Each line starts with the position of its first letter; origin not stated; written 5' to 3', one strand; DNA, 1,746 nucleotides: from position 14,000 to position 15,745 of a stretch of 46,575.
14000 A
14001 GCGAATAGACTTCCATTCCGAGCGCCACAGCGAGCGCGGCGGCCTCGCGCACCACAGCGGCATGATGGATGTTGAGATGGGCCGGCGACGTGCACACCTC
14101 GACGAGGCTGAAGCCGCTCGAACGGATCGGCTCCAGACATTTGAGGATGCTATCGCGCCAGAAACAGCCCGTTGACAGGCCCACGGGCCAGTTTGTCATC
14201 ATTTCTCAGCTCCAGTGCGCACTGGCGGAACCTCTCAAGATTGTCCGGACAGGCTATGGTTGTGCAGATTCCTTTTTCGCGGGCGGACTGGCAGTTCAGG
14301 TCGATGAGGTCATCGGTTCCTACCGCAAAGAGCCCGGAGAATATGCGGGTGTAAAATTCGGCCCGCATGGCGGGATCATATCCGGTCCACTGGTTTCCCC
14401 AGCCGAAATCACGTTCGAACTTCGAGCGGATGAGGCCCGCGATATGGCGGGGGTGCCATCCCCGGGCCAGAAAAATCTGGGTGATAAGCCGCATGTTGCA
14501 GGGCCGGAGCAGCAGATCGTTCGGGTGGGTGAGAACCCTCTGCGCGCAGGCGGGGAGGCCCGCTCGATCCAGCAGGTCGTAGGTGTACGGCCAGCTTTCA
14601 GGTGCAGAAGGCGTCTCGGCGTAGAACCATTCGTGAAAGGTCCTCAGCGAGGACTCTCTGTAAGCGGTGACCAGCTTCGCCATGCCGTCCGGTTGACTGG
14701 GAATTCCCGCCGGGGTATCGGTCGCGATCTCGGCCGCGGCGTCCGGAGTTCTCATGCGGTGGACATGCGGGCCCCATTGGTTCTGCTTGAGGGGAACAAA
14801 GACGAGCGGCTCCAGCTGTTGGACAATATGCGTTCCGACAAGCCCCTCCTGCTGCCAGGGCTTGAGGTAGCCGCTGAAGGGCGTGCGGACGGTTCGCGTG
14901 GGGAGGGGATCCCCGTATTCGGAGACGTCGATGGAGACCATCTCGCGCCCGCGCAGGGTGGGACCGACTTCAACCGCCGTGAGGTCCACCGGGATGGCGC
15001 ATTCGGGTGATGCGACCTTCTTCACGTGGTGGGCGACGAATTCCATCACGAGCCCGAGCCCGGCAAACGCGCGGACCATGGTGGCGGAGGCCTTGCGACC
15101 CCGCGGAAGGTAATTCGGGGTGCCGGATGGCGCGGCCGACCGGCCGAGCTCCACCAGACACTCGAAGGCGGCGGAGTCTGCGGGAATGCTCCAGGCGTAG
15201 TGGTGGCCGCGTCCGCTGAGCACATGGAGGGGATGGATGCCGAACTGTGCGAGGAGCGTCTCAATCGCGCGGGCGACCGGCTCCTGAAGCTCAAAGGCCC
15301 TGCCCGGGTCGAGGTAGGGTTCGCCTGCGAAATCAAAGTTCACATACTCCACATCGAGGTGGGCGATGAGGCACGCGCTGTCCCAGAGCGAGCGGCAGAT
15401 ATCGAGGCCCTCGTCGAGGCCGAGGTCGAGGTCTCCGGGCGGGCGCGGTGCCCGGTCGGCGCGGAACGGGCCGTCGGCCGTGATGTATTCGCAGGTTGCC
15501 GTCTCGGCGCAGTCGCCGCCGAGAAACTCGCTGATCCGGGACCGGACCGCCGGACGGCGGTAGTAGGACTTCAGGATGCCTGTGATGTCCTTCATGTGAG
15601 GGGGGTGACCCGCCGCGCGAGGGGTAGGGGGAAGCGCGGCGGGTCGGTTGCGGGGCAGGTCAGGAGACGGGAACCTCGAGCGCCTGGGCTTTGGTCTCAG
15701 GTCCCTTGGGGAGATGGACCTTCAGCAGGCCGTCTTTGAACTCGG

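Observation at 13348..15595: Chromosomal AEP (PriS/PrimPol)-like protein with a Cys-rich C-terminal domain, overlapping an EndoIV-fold TIM-barrel gene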

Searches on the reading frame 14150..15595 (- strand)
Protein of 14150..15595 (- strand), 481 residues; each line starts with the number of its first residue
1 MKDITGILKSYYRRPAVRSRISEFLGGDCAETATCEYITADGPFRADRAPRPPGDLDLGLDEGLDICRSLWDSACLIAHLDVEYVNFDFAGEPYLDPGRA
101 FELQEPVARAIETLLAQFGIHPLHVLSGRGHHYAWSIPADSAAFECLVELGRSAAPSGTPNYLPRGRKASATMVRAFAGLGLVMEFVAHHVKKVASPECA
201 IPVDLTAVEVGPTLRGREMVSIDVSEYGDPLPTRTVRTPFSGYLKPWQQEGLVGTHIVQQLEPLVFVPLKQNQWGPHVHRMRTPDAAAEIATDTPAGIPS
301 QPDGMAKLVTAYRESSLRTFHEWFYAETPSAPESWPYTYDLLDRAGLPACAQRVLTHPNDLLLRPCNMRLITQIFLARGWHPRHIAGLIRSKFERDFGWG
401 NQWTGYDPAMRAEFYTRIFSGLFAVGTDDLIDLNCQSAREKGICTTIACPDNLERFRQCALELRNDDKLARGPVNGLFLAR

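Call 3: search_protein_families(library=pfam, proteins=[window:14150-15595:-], max_evalue=1)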
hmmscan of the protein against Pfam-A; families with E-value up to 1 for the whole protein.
window:14150-15595:- (481 aa): 0 families

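Call 4: search_protein_families(library=ncbifam, proteins=[window:14150-15595:-], max_evalue=1)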
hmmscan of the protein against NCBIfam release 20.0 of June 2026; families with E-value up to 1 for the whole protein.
window:14150-15595:- (481 aa): 0 families

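Call 5: search_solved_structures(query=window:14150-15595:-, max_evalue=10, show_alignments=2)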
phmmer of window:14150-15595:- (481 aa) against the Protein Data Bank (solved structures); distinct sequences matched with E-value up to 10: 2.
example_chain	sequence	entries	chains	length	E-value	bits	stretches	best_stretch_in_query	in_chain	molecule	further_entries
6bvg_A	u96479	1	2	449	1.2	11.1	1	308-359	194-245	Protein-N(Pi)-phosphohistidine-sugar phosphotransferase (Enzyme II of the phosphotransfera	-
5iws_A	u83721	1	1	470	1.3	11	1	308-359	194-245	Protein-N(Pi)-phosphohistidine-sugar phosphotransferase (Enzyme II of the phosphotransfera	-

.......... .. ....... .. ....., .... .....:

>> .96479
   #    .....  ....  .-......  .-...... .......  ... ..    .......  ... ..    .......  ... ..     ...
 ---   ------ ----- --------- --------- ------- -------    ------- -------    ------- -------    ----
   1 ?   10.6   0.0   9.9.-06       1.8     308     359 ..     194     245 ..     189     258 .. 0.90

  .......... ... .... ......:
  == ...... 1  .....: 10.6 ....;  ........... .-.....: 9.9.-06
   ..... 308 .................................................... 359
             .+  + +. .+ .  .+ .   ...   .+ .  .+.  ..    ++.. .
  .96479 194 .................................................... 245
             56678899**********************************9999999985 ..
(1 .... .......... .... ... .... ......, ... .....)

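Call 6: find_homologous_proteins(query=window:14150-15595:-, max_evalue=0.001)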
Query window:14150-15595:- (481 aa): 1352 proteins with E <= 0.001 among 8000 candidates; the best 120 are listed.
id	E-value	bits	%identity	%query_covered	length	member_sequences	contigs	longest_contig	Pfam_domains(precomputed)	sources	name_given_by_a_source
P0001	0.0e+0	1137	100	100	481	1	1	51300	-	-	-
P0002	7.3e-227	772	69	100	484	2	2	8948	-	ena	-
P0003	3.4e-194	664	61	100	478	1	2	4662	-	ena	-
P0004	4.0e-178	611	57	100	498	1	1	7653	-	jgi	jgi:hypothetical protein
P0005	6.0e-176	604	58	99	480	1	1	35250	-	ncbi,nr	ncbi:MAG: hypothetical protein PHC88_08255 [Terrimicrobiaceae bacterium]|nr:hypothetical protein [Te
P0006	2.5e-174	599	56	98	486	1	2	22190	-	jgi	-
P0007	2.2e-170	586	55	98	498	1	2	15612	-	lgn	-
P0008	2.3e-167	576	54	99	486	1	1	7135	-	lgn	-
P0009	9.4e-167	574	55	98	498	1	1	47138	-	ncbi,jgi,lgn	-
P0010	6.2e-166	571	58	95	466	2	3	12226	-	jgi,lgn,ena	-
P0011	2.1e-165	570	56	98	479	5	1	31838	-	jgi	jgi:hypothetical protein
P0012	4.9e-165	568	55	99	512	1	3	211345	-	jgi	jgi:hypothetical protein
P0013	8.3e-164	564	57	94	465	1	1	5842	-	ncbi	ncbi:MAG: hypothetical protein ACOYM3_18965 [Terrimicrobiaceae bacterium]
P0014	4.6e-163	562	55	98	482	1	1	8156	-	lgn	-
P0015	2.2e-162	560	54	98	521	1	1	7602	-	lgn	-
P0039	1.8e-153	530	52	98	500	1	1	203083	-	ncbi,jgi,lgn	-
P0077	3.6e-150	519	52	98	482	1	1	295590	-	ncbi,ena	-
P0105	1.1e-148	514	57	88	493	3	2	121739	-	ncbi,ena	-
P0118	5.1e-148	512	51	98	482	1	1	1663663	-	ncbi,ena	-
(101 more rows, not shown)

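Call 9: find_encoding_contigs(protein=P0118, flank=8000, max_places=3)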
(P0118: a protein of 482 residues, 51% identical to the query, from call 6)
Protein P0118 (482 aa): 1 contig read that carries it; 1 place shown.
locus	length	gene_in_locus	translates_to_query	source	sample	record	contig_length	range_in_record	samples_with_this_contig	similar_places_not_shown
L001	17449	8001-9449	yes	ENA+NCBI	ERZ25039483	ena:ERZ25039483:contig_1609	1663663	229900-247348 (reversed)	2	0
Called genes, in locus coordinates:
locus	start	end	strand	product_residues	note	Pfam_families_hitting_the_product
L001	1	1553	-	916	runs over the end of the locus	PF02629:CoA_binding, PF13380:CoA_binding_2, PF13607:Succ_CoA_lig, PF19045:Ligase_CoA_2, PF13549:ATP-grasp_5, PF13302:Acetyltransf_3, PF00583:Acetyltransf_1, PF13508:Acetyltransf_7 (weak)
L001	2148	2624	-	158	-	PF00027:cNMP_binding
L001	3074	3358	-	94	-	PF05957:DUF883 (weak), PF19029:DUF883_C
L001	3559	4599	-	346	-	PF00881:Nitroreductase (faint), PF14512:TM1586_NiRdase (faint)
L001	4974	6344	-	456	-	PF02233:PNTB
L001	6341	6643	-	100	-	PF12769:PNTB_4TM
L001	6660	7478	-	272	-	PF01262:AlaDh_PNT_C, PF02826:2-Hacid_dh_C (faint)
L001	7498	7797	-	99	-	PF05222:AlaDh_PNT_N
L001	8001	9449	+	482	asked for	-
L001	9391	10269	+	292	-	PF01261:AP_endonuc_2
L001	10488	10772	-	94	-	-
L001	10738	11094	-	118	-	-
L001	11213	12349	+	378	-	-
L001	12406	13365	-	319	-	PF11858:DUF3378, PF01351:RNase_HII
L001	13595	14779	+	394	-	PF00730:HhH-GPD, PF00633:HHH, PF14815:NUDIX_4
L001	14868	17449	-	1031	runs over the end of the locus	PF22680:Glyco_hydro_123_N_2 (weak), PF13320:GH123_cat (weak), PF13204:Apiosidase (weak), PF19815:DUF6298, PF12904:Collagen_bind_2 (weak)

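Call 14: find_encoding_contigs(protein=P0077, flank=6000, max_places=2)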
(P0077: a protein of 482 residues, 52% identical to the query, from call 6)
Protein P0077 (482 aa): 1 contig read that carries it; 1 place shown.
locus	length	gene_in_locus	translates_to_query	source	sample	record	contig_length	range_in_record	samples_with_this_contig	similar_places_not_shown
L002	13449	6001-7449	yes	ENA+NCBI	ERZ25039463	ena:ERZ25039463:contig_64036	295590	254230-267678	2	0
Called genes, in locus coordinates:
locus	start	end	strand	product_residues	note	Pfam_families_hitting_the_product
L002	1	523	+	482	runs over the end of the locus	PF04041:Glyco_hydro_130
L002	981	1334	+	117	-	-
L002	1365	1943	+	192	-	PF01610:DDE_Tnp_ISL3 (weak)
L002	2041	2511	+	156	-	PF02566:OsmC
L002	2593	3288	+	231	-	PF01596:Methyltransf_3, PF13578:Methyltransf_24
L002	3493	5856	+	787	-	PF00122:E1-E2_ATPase, PF00702:Hydrolase, PF13246:Cation_ATPase, PF00689:Cation_ATPase_C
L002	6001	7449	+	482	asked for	-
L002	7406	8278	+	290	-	PF01261:AP_endonuc_2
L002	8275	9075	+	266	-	-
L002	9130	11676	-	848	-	PF12704:MacB_PCD, PF02687:FtsX, PF12704:MacB_PCD, PF02687:FtsX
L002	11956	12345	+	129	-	PF09685:MamF_MmsF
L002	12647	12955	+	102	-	PF18144:SMODS (weak), PF01909:NTP_transf_2, PF18765:Polbeta (weak)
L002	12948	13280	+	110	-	PF01934:HepT-like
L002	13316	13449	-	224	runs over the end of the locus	PF13098:Thioredoxin_2 (weak), PF13462:Thioredoxin_4, PF01323:DSBA (faint)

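Call 15: find_encoding_contigs(protein=P0105, flank=6000, max_places=2)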
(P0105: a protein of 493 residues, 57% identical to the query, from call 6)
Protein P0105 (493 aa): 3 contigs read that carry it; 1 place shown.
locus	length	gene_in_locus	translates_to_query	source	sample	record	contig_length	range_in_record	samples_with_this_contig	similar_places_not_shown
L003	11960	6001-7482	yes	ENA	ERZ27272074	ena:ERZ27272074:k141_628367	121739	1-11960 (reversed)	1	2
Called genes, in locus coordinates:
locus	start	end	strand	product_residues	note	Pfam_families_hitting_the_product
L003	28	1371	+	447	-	PF10396:TrmE_N, PF00350:Dynamin_N (faint), PF12631:MnmE_helical, PF02421:FeoB_N, PF01926:MMR_HSR1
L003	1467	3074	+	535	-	PF10096:DUF2334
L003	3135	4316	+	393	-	PF01380:SIS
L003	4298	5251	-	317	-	PF00768:Peptidase_S11, PF02113:Peptidase_S13 (weak)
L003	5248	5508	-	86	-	-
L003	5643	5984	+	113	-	PF00011:HSP20, PF17886:ArsA_HSP20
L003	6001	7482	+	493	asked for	-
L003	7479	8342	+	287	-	PF01261:AP_endonuc_2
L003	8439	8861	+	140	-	-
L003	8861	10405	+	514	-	PF01170:UPF0020, PF05175:MTS (weak), PF13649:Methyltransf_25 (weak), PF13847:Methyltransf_31 (weak)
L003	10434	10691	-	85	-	-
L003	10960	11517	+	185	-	-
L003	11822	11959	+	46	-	?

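Call 16: find_encoding_contigs(protein=P0039, flank=6000, max_places=2)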
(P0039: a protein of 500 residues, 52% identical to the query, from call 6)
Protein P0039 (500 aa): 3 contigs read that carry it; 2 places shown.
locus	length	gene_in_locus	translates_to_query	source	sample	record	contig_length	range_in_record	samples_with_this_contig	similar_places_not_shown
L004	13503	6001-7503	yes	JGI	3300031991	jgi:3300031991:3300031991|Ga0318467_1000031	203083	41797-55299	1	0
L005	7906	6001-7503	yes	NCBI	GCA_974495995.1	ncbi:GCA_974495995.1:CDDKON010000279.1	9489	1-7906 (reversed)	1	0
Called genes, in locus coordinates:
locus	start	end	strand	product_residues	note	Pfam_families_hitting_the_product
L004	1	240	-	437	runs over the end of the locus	PF00582:Usp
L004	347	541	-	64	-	-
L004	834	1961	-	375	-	PF12679:ABC2_membrane_2, PF12698:ABC2_membrane_3, PF01061:ABC2_membrane, PF12730:ABC2_membrane_4 (weak)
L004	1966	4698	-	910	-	PF00005:ABC_tran, PF13304:AAA_21 (faint), PF00005:ABC_tran, PF12679:ABC2_membrane_2, PF12698:ABC2_membrane_3, PF01061:ABC2_membrane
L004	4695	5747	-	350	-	PF25917:BSH_RND (faint)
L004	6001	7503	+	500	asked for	-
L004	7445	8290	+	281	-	PF01261:AP_endonuc_2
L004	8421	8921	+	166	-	PF16242:Pyrid_ox_like, PF01243:PNPOx_N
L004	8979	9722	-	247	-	PF00072:Response_reg, PF00196:GerE, PF08281:Sigma70_r4_2 (weak)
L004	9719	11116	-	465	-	PF00072:Response_reg, PF00989:PAS (weak), PF07730:HisKA_3, PF13581:HATPase_c_2 (weak), PF02518:HATPase_c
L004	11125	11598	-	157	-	PF00072:Response_reg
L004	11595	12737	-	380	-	PF00989:PAS, PF08448:PAS_4, PF13426:PAS_9, PF08447:PAS_3, PF02518:HATPase_c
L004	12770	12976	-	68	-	-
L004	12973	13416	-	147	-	PF03734:YkuD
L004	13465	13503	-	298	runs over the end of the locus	PF10114:PocR, PF00165:HTH_AraC, PF12833:HTH_18, PF00165:HTH_AraC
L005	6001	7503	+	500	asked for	-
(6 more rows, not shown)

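Call 17: predict_structure(alignment_id=A1)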
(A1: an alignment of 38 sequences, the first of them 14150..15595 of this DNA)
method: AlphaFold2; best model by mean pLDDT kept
length: 481 residues; sequences in the alignment: 38
mean_pLDDT: 88.5   pTM: 0.91
mean pLDDT of the five models: 88.5, 87.9, 87.4, 84.8, 84.3
residues with pLDDT >= 90: 283; 70-90: 155; 50-70: 39; < 50: 4
segments of 3 or more residues with pLDDT < 50: none
pLDDT, mean of each block of 10 residues (from residue 1): 84 98 95 93 87 95 96 93 94 92 96 98 93 97 98 80 68 95 97 96 93 91 92 92 91 88 90 85 93 95 98 96 89 73 81 86 89 91 90 70 72 94 88 87 75 85 80 54 52
secondary structure, 60 per line:
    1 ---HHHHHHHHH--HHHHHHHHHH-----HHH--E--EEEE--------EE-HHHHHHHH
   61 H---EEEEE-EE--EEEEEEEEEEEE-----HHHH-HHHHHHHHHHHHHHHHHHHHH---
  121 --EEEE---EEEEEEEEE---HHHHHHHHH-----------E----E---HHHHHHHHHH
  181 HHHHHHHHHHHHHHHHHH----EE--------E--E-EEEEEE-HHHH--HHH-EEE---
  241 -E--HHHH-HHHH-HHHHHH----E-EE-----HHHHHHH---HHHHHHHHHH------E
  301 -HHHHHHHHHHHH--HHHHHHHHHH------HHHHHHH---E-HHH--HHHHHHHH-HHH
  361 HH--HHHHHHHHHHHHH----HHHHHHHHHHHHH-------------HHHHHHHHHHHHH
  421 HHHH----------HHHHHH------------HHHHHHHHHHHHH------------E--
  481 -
elements in order: H4-12 H15-24 E38-41 H53-61 E65-69 E75-86 H92-95 H97-117 E123-126 E130-138 H142-150 H171-198 E218-223 H225-228 E235-237 H245-248 H250-253 H255-260 H274-280 H284-293 H302-313 H316-325 H332-338 H349-356 H358-362 H365-377 H382-394 H408-424 H435-440 H453-465

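Call 18: search_protein_representatives(protein=window:14150-15595:-)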
Query: 481 residues. Proteins with E-value up to 0.001 (for the whole library): 577; up to 1e-10: 413; up to 1e-30: 189. The best 150 are listed.
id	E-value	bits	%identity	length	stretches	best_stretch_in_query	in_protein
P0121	6.6e-148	510.1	52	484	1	10-479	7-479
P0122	1.2e-131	456.4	48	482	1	8-479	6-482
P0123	6.0e-128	444.3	46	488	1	11-479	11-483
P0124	2.6e-126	438.8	63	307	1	175-472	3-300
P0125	7.2e-126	437.4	46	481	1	8-479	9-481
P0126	2.4e-124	432.4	43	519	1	8-479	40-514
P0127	2.8e-119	415.6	47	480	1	8-463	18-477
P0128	5.5e-118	411.4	47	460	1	10-464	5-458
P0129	1.0e-117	410.5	47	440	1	10-427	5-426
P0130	6.6e-116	404.5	45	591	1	8-462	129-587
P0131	1.1e-115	403.9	44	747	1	9-463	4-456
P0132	6.2e-114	398.0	42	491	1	3-479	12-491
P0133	4.9e-113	395.1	46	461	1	14-464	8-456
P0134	3.2e-110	385.8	40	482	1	5-479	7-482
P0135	5.9e-110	384.9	44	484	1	8-480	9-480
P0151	2.5e-98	346.6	43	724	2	23-428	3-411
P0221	2.7e-54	201.3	35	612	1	15-461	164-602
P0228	1.1e-52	196.0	33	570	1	55-468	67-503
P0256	8.8e-43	163.3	32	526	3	165-457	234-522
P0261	2.0e-41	158.8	32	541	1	49-467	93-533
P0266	3.6e-40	154.7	49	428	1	67-233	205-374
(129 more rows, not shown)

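Call 20: fold_search(model_id=the predicted structure, library=pdb)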
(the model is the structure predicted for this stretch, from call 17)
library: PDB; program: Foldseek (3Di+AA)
matches with E <= 10: 85; with E <= 0.001: 0
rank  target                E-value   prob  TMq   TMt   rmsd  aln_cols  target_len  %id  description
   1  5op0_A                1.1e-03  1.00  0.33  0.47   9.0       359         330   14  Structure of Prim-PolC from Mycobacterium smegmatis (released 2017-11-15)
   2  6sa1_D                1.3e-03  1.00  0.31  0.43   9.9       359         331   14  Post catalytic complex of Prim-PolC from Mycobacterium smegmatis with gapped DNA and 3'-dUTP (released 2020-11-18)
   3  6sa0_A                1.4e-03  1.00  0.34  0.46   9.1       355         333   15  Ternary complex of Prim-PolC from Mycobacterium smegmatis with 2nt gapped DNA and UpNHpp (released 2020-11-18)
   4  5op0_B                2.3e-03  1.00  0.34  0.48   8.7       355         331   15  Structure of Prim-PolC from Mycobacterium smegmatis (released 2017-11-15)
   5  6sa1_A                2.9e-03  1.00  0.34  0.47   8.9       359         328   14  Post catalytic complex of Prim-PolC from Mycobacterium smegmatis with gapped DNA and 3'-dUTP (released 2020-11-18)
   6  2r9l_A                1.3e-02  1.00  0.31  0.49   8.7       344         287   15  Polymerase Domain from Mycobacterium tuberculosis Ligase D in complex with DNA (released 2008-01-08)
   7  2r9l_B                2.0e-02  1.00  0.33  0.52   8.5       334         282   16  Polymerase Domain from Mycobacterium tuberculosis Ligase D in complex with DNA (released 2008-01-08)
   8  4mky_A                5.3e-02  0.99  0.32  0.51   8.3       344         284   14  Polymerase Domain from Mycobacterium tuberculosis Ligase D in complex with an annealed double-strand DNA break. (released 2013-12-11)
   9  7p9j_B                2.9e-01  0.69  0.27  0.50   8.2       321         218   12  Prim-Pol Domain of CRISPR-associated Prim-Pol (CAPP) from Marinitoga sp. 1137 - Primer Initiation Complex (released 2022-05-04)
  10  7nqf_B                3.3e-01  0.80  0.29  0.55   6.7       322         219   11  Prim-Pol Domain of CRISPR-associated Prim-Pol (CAPP) from Marinitoga sp. 1137 with dsDNA (released 2022-05-04)
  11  7nqe                  3.3e-01  0.72  0.28  0.53   7.2       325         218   11  Prim-Pol Domain of CRISPR-associated Prim-Pol (CAPP) from Marinitoga sp. 1137 with dGTP (released 2022-05-04)
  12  7nqd_A                3.3e-01  0.69  0.27  0.53   7.2       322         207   10  Prim-Pol Domain of CRISPR-associated Prim-Pol (CAPP) from Marinitoga sp. 1137 (released 2022-05-04)
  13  8el0_A                3.3e-01  0.04  0.11  0.11  20.6       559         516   11  Structure of MBP-Mcl-1 in complex with a macrocyclic compound (released 2023-10-04)
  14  4lik                  3.9e-01  0.28  0.26  0.32  13.9       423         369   11  Crystal structure of the catalytic subunit of human primase (released 2013-12-11)
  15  9aam_MODEL_1_B        5.2e-01  0.16  0.23  0.30  11.9       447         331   10  Integrated Structure of pRN1 DNA Primase in Complex with the First Two Base Pairs  (released 2026-03-25)
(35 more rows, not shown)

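Call 22: search_solved_structures(query=A1, max_evalue=10, show_alignments=3)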
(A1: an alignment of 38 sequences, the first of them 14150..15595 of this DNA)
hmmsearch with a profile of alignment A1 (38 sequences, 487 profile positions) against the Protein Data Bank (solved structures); distinct sequences matched with E-value up to 10: 0.
